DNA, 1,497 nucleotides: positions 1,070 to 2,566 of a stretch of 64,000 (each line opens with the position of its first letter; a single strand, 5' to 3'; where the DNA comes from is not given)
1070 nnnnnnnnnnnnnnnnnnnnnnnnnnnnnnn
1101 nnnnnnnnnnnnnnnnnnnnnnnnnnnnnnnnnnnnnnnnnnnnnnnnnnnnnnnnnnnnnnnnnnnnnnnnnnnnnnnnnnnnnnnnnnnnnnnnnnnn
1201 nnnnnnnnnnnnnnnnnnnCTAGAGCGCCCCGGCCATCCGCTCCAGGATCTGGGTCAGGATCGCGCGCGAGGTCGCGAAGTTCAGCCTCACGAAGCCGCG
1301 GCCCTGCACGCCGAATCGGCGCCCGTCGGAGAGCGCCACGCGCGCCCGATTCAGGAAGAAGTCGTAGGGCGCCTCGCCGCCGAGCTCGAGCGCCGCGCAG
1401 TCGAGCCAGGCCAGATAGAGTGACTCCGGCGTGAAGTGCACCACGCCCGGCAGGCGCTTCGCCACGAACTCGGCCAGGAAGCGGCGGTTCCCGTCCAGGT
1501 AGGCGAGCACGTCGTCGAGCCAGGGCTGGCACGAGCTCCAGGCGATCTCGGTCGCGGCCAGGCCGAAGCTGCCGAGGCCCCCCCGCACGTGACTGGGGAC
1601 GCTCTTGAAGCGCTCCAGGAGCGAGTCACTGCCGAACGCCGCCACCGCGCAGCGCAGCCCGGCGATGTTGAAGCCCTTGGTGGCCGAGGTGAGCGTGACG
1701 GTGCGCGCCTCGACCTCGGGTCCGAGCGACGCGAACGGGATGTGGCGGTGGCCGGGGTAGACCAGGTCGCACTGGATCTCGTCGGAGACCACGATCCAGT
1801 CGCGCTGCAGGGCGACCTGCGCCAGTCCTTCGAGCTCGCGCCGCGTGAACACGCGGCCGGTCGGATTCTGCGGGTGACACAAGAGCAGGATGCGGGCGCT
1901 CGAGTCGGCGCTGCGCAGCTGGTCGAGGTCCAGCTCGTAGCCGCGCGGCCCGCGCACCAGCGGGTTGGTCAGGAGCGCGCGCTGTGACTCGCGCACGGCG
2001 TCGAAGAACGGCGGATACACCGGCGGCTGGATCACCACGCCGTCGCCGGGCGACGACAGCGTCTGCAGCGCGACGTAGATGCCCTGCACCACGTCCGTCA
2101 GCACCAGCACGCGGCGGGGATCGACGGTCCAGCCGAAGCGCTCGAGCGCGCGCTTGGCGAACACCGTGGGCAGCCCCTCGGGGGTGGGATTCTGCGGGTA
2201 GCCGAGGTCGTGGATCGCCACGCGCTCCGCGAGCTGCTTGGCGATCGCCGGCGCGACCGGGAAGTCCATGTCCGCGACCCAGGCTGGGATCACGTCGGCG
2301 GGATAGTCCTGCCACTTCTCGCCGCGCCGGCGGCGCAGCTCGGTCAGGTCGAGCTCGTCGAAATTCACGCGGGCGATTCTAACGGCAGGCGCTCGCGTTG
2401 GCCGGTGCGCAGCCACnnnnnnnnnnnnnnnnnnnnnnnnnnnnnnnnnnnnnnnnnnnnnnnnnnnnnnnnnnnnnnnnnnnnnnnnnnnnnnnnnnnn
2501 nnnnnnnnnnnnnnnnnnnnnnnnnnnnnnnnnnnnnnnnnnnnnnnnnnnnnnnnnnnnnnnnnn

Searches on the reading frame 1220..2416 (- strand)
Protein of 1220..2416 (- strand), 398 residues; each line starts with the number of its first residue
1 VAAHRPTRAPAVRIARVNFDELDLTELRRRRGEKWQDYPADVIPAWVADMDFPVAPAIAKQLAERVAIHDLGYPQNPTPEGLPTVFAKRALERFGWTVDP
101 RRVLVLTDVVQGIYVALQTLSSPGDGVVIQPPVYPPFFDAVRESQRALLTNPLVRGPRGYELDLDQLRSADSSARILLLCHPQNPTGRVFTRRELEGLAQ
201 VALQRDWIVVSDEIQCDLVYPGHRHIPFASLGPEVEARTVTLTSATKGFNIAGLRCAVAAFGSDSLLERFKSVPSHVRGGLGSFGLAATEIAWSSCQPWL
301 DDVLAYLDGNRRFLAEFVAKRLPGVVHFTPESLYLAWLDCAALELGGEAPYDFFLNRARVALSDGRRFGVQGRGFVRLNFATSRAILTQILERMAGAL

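Call 77: search_protein_families(library=pfam, proteins=[window:1220-2416:-], max_evalue=0.00001)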
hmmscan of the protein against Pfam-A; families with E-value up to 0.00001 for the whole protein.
window:1220-2416:- (398 aa): 1 family
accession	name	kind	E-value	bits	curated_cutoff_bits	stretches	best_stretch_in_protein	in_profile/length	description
PF00155.27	Aminotran_1_2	-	2.9e-32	112.7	19.7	1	55-393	19-360/361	Aminotransferase class I and II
